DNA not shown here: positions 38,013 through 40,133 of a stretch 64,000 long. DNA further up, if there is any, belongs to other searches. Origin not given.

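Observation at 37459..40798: licD + fused LicC-like cytidylyltransferase/CobD-HisC-like PLP enzyme + SAM methyltransferase: a candidate self-contained aminoalcohol-phosphate (phosphoethanolamine/phosphocholine-type) glycan-decoration module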

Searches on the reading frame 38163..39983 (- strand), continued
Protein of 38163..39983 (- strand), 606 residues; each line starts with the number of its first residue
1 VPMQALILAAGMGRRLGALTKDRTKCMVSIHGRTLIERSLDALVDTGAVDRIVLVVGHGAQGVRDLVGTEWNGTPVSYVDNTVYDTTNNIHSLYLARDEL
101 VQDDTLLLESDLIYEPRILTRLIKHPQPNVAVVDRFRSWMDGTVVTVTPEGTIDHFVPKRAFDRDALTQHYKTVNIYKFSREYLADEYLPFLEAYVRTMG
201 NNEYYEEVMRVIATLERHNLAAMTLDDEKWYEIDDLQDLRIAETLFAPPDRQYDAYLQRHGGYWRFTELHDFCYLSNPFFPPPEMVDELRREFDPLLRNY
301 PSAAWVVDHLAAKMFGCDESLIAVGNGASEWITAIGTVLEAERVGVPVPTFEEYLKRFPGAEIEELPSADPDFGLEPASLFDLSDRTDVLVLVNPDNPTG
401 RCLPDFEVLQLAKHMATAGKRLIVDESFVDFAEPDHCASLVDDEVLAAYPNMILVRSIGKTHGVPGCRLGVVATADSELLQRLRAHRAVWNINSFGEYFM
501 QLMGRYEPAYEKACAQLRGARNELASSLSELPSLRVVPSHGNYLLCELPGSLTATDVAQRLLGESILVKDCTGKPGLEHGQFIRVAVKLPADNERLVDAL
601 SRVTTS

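Call 20: find_related_loci(query=window:38163-39983:-, collection=genome_contigs, flank=10000)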
Query window:38163-39983:- (606 aa) in genome_contigs; peptide patterns used: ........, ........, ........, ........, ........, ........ (x = any residue, [..] = any of these).
36 stretches matched a pattern; 15 encode a relative of the query (tblastn E <= 1e-3); 15 distinct loci.
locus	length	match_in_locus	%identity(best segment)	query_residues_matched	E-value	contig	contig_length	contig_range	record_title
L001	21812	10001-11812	46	3-605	0e+0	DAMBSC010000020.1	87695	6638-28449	MAG TPA_asm: Tannerellaceae bacterium isolate CTOTU49203 NODE_42_length_87695_cov_7.390221, whole genome shotgun sequenc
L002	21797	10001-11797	46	3-600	0e+0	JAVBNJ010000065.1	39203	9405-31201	MAG: Bacteroidales bacterium isolate EPI_MAG_00076 c_000004251918, whole genome shotgun sequence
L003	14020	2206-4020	43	1-603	1e-179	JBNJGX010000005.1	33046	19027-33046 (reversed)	MAG: Bacteroidota bacterium isolate Y22_30dBSd2.bin.74 NODE_528_length_33046_cov_12.828118, whole genome shotgun sequenc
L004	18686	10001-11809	43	3-603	1e-177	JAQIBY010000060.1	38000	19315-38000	MAG: Bacteroidales bacterium isolate GH38 k119_98255, whole genome shotgun sequence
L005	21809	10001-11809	43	3-603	1e-176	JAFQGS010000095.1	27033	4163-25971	MAG: Prevotella sp. isolate RGIG1804 Goat_Cecum-5__c502073, whole genome shotgun sequence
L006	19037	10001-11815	44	3-603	2e-175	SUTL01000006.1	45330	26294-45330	MAG: Methanobrevibacter thaueri isolate SIG19 NODE_18334_length_45330_cov_2.233237, whole genome shotgun sequence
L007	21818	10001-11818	43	3-606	3e-175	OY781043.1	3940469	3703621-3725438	MAG: Bacteroidales bacterium isolate 41a8a640-8181-446c-a524-684717726101 genome assembly, chromosome: 1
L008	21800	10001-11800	43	3-603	5e-172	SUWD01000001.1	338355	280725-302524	MAG: Lentisphaerae bacterium isolate SIG89 NODE_189_length_338355_cov_7.315349, whole genome shotgun sequence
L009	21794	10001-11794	44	3-600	3e-166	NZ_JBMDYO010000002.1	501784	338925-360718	Pleomorphochaeta sp. DL1XJH-081 NODE_2_length_501784_cov_151.647786, whole genome shotgun sequence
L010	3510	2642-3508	56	1-289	2e-105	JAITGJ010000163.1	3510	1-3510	MAG: Spirochaetaceae bacterium isolate Pc512_bin125 k119_1367244, whole genome shotgun sequence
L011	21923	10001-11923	31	5-606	1e-99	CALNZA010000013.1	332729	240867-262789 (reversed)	MAG: Desulfocapsaceae bacterium isolate LOGT_bin.0118 genome assembly, contig: contig_14261, whole genome shotgun sequen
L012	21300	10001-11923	32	5-606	4e-98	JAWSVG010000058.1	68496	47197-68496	MAG: Desulfocapsaceae bacterium isolate BHT14_PBSA_del1 B8PBSAT2_contig_138, whole genome shotgun sequence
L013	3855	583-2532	32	5-603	1e-97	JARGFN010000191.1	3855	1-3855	MAG: Desulfobulbales bacterium isolate C14-07 NODE_7506_length_3855_cov_6.426053, whole genome shotgun sequence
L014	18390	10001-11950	34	5-603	7e-56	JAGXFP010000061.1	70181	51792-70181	MAG: Desulfobacterales bacterium isolate LH_M18 k141_1314267, whole genome shotgun sequence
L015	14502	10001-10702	33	5-247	1e-31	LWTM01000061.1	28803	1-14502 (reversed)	MAG: Cycloclasticus sp. symbiont of Poecilosclerida sp. N isolate specimen N Ga0097676_161, whole genome shotgun sequenc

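Call 21: find_encoding_contigs(protein=P0030, flank=10000, max_places=2)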
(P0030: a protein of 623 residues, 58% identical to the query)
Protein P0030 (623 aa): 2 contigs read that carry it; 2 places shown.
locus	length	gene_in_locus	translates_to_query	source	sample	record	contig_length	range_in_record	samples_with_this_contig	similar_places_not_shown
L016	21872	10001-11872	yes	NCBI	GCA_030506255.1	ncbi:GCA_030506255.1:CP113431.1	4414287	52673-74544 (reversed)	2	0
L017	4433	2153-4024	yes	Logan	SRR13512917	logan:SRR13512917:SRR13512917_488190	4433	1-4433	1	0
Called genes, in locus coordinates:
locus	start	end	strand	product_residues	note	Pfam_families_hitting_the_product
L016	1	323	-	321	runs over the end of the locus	PF08240:ADH_N, PF00107:ADH_zinc_N, PF13602:ADH_zinc_N_2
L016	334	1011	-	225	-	PF03476:MOSC_N, PF03473:MOSC (weak)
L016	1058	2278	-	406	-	PF13539:Peptidase_M15_4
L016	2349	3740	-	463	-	PF06609:TRI12 (weak), PF00083:Sugar_tr (weak), PF05977:MFS_3, PF07690:MFS_1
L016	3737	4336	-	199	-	PF00440:TetR_N, PF18556:TetR_C_35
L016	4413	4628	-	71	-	PF13370:Fer4_13, PF13459:Fer4_15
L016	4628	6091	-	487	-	PF00487:FA_desaturase, PF00301:Rubredoxin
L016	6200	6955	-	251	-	PF01061:ABC2_membrane, PF12698:ABC2_membrane_3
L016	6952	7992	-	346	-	PF00005:ABC_tran, PF13304:AAA_21, PF13732:DrrA1-3_C (weak)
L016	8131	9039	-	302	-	PF00535:Glycos_transf_2, PF13641:Glyco_tranf_2_3, PF10111:Glyco_tranf_2_2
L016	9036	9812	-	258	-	PF01066:CDP-OH_P_transf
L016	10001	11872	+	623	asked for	PF00483:NTP_transferase, PF01128:IspD (weak), PF12804:NTP_transf_3, PF00155:Aminotran_1_2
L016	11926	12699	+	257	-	PF00480:ROK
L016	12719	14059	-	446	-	PF00390:malic, PF03949:Malic_M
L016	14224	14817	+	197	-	PF00440:TetR_N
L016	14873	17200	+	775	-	PF03176:MMPL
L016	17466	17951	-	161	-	PF10604:Polyketide_cyc2 (weak)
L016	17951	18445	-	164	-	PF00255:GSHPx, PF00578:AhpC-TSA (weak)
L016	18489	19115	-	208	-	-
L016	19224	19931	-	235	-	PF01081:Aldolase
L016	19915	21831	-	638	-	PF00920:ILVD_EDD_N, PF24877:ILV_EDD_C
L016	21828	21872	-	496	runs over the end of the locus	PF00479:G6PD_N, PF02781:G6PD_C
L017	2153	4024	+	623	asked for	PF00483:NTP_transferase, PF01128:IspD (weak), PF12804:NTP_transf_3, PF00155:Aminotran_1_2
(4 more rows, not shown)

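Call 22: find_encoding_contigs(protein=P0059, flank=10000, max_places=2)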
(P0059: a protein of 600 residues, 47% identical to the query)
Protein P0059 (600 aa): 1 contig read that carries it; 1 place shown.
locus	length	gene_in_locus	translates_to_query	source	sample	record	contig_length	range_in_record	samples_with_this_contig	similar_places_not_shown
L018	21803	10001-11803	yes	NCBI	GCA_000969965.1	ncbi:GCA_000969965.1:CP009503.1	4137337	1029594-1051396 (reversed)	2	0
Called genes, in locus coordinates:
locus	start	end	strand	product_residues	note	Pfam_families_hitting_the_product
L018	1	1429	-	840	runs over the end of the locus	PF02516:STT3, PF22627:AglB_core-like, PF18079:AglB_L1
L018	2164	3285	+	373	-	PF13439:Glyco_transf_4, PF13579:Glyco_trans_4_4 (weak), PF00534:Glycos_transf_1, PF13692:Glyco_trans_1_4, PF13524:Glyco_trans_1_2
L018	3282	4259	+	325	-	PF13692:Glyco_trans_1_4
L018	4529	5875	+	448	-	PF01609:DDE_Tnp_1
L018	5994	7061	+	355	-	PF02350:Epimerase_2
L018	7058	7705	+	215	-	-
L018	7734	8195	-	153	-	PF01797:Y1_Tnp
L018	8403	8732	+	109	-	-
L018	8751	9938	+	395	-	PF04464:Glyphos_transf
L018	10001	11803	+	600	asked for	PF00483:NTP_transferase, PF01128:IspD (weak), PF12804:NTP_transf_3, PF00155:Aminotran_1_2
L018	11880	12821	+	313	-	PF02423:OCD_Mu_crystall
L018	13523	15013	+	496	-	PF01943:Polysacc_synt, PF13440:Polysacc_synt_3, PF03023:MurJ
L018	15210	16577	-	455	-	PF00483:NTP_transferase, PF12804:NTP_transf_3 (faint), PF22640:ManC_GMP_beta-helix, PF01050:MannoseP_isomer, PF07883:Cupin_2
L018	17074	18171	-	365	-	PF22842:Pel9A-like_beta_helix (weak), PF05048:NosD, PF13229:Beta_helix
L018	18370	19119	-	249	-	PF01135:PCMT, PF13489:Methyltransf_23, PF01209:Ubie_methyltran, PF01728:FtsJ (weak), PF13847:Methyltransf_31, PF08241:Methyltransf_11, PF08242:Methyltransf_12, PF13649:Methyltransf_25, +4 more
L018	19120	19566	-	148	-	PF01022:HTH_5, PF12840:HTH_20 (weak)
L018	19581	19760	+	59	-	-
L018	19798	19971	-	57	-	-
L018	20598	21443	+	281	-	PF00175:NAD_binding_1, PF10418:DHODB_Fe-S_bind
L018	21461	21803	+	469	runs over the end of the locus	PF14691:Fer4_20, PF01262:AlaDh_PNT_C (faint), PF13241:NAD_binding_7 (faint), PF07992:Pyr_redox_2, PF12831:FAD_oxidored (faint), PF13450:NAD_binding_8 (weak), PF13738:Pyr_redox_3 (weak), PF00070:Pyr_redox (weak)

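Call 23: find_encoding_contigs(protein=P0108, flank=10000, max_places=3)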
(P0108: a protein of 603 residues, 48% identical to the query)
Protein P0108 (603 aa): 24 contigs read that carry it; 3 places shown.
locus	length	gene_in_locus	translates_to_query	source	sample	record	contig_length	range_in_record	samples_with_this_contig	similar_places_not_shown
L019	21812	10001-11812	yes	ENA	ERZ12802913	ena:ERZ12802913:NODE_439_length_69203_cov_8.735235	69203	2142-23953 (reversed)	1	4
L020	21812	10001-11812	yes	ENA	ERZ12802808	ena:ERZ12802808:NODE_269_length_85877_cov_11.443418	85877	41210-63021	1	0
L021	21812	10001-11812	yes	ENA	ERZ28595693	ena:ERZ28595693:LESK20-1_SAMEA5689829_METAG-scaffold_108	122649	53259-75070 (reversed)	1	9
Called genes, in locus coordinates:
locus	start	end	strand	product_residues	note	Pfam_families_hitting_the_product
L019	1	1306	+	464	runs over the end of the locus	PF02784:Orn_Arg_deC_N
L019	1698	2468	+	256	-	PF00300:His_Phos_1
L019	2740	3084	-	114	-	PF05656:DUF805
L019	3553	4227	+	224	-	PF02357:NusG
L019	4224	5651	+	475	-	PF01943:Polysacc_synt, PF03023:MurJ (weak)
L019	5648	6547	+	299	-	PF00535:Glycos_transf_2, PF13641:Glyco_tranf_2_3, PF13632:Glyco_trans_2_3 (weak)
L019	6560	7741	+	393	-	PF14897:EpsG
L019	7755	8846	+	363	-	PF13439:Glyco_transf_4, PF13579:Glyco_trans_4_4, PF13692:Glyco_trans_1_4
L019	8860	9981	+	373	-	PF13439:Glyco_transf_4, PF13579:Glyco_trans_4_4, PF00534:Glycos_transf_1, PF13692:Glyco_trans_1_4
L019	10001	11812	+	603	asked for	PF00483:NTP_transferase, PF12804:NTP_transf_3, PF00155:Aminotran_1_2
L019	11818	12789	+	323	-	PF02423:OCD_Mu_crystall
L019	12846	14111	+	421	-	PF02317:Octopine_DH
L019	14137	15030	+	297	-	PF04991:LicD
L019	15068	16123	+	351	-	PF13439:Glyco_transf_4, PF13579:Glyco_trans_4_4, PF00534:Glycos_transf_1, PF13692:Glyco_trans_1_4, PF13524:Glyco_trans_1_2 (weak), PF20706:GT4-conflict (weak)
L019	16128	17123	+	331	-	PF01073:3Beta_HSD, PF01370:Epimerase, PF04321:RmlD_sub_bind, PF13460:NAD_binding_10, PF16363:GDP_Man_Dehyd, PF02719:Polysacc_synt_2 (faint), PF07993:NAD_binding_4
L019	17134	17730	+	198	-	PF03193:RsgA_GTPase (faint), PF01926:MMR_HSR1, PF02421:FeoB_N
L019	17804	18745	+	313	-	PF13793:Pribosyltran_N, PF00156:Pribosyltran, PF14572:Pribosyl_synth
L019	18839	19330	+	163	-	PF02542:YgbB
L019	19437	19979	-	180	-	PF14059:DUF4251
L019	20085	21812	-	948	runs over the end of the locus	PF00005:ABC_tran (faint), PF02463:SMC_N (faint), PF13191:AAA_16 (faint), PF13555:AAA_29 (faint), PF20703:nSTAND1 (faint), PF13304:AAA_21 (faint), PF17760:UvrA_inter, PF17755:UvrA_DNA-bind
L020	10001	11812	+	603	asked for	PF00483:NTP_transferase, PF12804:NTP_transf_3, PF00155:Aminotran_1_2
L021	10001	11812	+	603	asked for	PF00483:NTP_transferase, PF12804:NTP_transf_3, PF00155:Aminotran_1_2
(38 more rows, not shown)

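Call 24: find_encoding_contigs(protein=P0011, flank=8000, max_places=1)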
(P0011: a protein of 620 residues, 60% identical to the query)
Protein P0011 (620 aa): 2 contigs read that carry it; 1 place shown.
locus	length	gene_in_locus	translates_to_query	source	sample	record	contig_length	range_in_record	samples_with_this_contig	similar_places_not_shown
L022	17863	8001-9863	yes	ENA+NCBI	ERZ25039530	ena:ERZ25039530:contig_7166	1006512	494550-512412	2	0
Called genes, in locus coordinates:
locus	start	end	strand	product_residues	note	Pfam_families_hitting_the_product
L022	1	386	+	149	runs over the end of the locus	PF08660:Alg14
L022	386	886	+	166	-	PF04101:Glyco_tran_28_C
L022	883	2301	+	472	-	PF02397:Bac_transf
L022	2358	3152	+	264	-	PF00378:ECH_1, PF16113:ECH_2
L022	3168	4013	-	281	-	PF11716:MDMPI_N, PF07398:MDMPI_C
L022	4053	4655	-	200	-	-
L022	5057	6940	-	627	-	PF02770:Acyl-CoA_dh_M, PF00441:Acyl-CoA_dh_1, PF12806:Acyl-CoA_dh_C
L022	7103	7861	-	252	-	PF01066:CDP-OH_P_transf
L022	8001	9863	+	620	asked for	PF00483:NTP_transferase, PF01128:IspD (weak), PF12804:NTP_transf_3, PF00155:Aminotran_1_2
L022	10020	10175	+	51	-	PF19626:DUF6131 (weak)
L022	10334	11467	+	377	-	PF04107:GCS2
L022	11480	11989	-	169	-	PF01613:Flavin_Reduct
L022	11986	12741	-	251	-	PF01872:RibD_C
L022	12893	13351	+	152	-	PF02082:Rrf2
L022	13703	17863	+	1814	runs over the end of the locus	PF00801:PKD, PF18911:PKD_4, PF00801:PKD, PF18911:PKD_4, PF00801:PKD, PF18911:PKD_4, PF00801:PKD, PF18911:PKD_4, +3 more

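Call 25: find_encoding_contigs(protein=P0034, flank=8000, max_places=1)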
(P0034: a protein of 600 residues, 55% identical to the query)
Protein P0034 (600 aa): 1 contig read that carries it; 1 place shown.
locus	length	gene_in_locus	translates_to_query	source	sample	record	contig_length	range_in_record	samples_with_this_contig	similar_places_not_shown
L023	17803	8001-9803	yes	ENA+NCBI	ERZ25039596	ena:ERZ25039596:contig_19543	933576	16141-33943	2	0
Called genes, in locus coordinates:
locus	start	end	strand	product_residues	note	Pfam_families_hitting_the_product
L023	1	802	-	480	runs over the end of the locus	PF04932:Wzy_C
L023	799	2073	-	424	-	-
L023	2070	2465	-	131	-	PF01041:DegT_DnrJ_EryC1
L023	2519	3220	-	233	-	PF00155:Aminotran_1_2, PF01041:DegT_DnrJ_EryC1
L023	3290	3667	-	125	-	PF02719:Polysacc_synt_2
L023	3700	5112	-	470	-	PF13727:CoA_binding_3 (weak), PF01073:3Beta_HSD, PF01370:Epimerase, PF02719:Polysacc_synt_2, PF04321:RmlD_sub_bind, PF16363:GDP_Man_Dehyd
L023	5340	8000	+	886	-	PF02706:Wzz, PF13807:GNVR (faint), PF01656:CbiA (faint), PF13614:AAA_31, PF02388:FemAB (faint), PF13480:Acetyltransf_6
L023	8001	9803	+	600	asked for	PF00483:NTP_transferase, PF01128:IspD (weak), PF12804:NTP_transf_3, PF00155:Aminotran_1_2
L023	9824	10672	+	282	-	PF04991:LicD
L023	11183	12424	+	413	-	PF13714:PEP_mutase, PF12804:NTP_transf_3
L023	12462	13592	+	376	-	PF02776:TPP_enzyme_N, PF02775:TPP_enzyme_C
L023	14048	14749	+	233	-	PF00266:Aminotran_5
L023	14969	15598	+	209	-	-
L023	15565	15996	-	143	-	PF04892:VanZ-LLP1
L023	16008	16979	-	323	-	PF01571:GCV_T (weak)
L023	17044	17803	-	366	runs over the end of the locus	PF26549:Tricorn_N (faint), PF07676:PD40 (faint)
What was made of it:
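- In L023 the fusion and LicD lie directly beside PEP mutase, Ppd and AEPT genes (call 25). In L023 the PEP mutase carries its own fused nucleotidyltransferase (call 25).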

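Call 26: find_encoding_contigs(protein=P0006, flank=8000, max_places=1)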
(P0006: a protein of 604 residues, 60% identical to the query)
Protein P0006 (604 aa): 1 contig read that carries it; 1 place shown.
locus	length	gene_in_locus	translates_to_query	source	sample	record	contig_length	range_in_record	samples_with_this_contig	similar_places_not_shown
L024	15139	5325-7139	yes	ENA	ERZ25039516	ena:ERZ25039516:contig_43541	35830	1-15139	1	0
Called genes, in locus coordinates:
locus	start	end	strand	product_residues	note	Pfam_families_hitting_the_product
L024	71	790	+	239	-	PF02397:Bac_transf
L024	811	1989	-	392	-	PF01041:DegT_DnrJ_EryC1, PF01212:Beta_elim_lyase (weak)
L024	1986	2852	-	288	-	PF13469:Sulfotransfer_3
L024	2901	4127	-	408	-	PF13439:Glyco_transf_4, PF13579:Glyco_trans_4_4, PF00534:Glycos_transf_1 (weak), PF13692:Glyco_trans_1_4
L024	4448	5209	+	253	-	PF04991:LicD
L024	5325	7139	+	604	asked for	PF00483:NTP_transferase, PF01128:IspD (weak), PF12804:NTP_transf_3, PF00155:Aminotran_1_2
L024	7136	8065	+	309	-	-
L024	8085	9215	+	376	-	PF00685:Sulfotransfer_1 (faint)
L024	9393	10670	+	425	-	PF13229:Beta_helix (weak), PF05048:NosD (weak)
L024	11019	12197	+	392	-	PF14296:O-ag_pol_Wzy (faint)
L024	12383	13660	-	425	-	PF00685:Sulfotransfer_1, PF13469:Sulfotransfer_3 (weak)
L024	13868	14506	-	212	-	-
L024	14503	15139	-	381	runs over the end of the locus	PF00534:Glycos_transf_1, PF13692:Glyco_trans_1_4, PF13524:Glyco_trans_1_2 (weak)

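Call 70: find_related_loci(query=A2, collection=metagenome_contigs, flank=10000)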
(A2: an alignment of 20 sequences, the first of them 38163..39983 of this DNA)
Query A2 (606 aa) in metagenome_contigs; peptide patterns used: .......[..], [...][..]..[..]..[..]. (x = any residue, [..] = any of these).
600 stretches matched a pattern (row limit reached: there are more); 264 encode a relative of the query (tblastn E <= 1e-3); the best 80 are kept; 80 distinct loci.
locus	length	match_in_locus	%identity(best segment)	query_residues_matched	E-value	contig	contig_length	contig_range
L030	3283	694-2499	47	3-604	0e+0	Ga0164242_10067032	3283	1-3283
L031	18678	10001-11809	46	3-600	0e+0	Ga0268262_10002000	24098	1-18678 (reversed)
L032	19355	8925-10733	44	1-601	0e+0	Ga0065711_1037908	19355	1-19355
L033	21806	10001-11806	43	3-603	0e+0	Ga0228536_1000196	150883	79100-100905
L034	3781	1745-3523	46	3-595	0e+0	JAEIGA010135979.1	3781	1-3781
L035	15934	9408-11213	46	3-603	0e+0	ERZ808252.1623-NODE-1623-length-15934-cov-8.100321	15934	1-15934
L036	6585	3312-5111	46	3-603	0e+0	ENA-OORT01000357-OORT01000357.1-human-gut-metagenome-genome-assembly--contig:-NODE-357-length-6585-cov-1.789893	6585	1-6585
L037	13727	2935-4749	47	1-603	0e+0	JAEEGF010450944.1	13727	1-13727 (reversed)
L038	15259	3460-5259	46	3-601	0e+0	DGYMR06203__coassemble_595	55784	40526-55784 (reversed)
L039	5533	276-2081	45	3-602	0e+0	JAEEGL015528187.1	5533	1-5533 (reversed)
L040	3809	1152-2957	46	3-601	0e+0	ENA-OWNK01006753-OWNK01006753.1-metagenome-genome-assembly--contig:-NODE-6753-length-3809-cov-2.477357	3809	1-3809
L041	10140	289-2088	45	3-600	2e-179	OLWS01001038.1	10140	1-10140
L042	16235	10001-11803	45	3-603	6e-179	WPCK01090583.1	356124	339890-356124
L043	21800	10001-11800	45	3-600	4e-179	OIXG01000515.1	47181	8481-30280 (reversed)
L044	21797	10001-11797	45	3-601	9e-179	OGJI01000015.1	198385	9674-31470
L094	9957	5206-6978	32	3-602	5e-98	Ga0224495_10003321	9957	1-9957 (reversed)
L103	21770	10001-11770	33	3-602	2e-108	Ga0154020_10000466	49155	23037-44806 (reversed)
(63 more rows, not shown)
